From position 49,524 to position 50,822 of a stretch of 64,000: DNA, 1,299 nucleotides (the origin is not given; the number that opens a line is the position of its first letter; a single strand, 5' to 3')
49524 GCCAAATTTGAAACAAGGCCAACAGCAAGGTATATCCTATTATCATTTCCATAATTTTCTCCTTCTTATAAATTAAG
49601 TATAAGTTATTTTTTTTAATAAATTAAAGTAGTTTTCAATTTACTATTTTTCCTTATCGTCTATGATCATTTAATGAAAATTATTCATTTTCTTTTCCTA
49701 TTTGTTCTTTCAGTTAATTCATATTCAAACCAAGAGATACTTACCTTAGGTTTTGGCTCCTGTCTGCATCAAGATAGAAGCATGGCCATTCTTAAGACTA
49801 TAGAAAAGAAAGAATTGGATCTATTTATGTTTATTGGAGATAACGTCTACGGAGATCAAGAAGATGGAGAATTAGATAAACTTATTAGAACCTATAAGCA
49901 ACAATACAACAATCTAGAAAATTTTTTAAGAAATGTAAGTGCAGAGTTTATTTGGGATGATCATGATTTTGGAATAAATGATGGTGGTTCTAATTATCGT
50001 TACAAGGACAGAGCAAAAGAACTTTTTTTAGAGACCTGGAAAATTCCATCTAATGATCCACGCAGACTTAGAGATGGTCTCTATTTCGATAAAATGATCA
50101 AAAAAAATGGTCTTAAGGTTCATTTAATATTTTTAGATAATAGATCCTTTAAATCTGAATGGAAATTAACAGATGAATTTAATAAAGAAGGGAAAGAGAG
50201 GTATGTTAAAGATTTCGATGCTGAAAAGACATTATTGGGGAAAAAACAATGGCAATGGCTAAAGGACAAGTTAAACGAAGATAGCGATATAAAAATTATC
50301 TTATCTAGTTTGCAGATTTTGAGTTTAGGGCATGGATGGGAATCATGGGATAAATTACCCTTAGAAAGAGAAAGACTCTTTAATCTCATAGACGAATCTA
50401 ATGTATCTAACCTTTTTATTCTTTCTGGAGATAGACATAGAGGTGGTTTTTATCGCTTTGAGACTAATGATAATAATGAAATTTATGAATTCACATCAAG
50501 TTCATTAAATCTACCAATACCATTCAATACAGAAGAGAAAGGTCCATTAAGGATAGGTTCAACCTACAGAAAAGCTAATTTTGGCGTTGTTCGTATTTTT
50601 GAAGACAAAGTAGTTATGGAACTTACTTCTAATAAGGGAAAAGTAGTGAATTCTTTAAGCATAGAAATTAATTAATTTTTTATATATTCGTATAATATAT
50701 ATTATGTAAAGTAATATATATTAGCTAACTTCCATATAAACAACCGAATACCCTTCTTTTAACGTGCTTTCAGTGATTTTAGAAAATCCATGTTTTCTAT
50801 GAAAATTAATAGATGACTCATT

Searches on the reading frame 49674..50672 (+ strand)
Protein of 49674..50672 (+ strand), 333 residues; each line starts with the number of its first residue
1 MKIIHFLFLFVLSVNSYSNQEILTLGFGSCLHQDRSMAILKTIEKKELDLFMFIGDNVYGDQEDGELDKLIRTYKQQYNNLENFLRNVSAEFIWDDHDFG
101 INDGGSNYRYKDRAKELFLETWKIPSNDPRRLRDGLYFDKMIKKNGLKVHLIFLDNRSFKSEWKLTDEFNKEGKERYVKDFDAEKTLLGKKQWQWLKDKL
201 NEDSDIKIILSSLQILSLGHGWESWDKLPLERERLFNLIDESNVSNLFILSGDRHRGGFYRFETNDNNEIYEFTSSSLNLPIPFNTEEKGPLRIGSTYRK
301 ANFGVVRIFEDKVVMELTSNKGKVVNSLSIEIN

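Call 65: search_protein_families(library=pfam, proteins=[window:49674-50672:+], max_evalue=0.00001)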
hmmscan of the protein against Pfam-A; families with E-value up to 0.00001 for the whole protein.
window:49674-50672:+ (333 aa): 1 family
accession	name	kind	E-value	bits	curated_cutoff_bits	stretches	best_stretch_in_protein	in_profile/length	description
PF09423.15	PhoD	-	3.7e-21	76.1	27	1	34-283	11-296/343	PhoD-like phosphatase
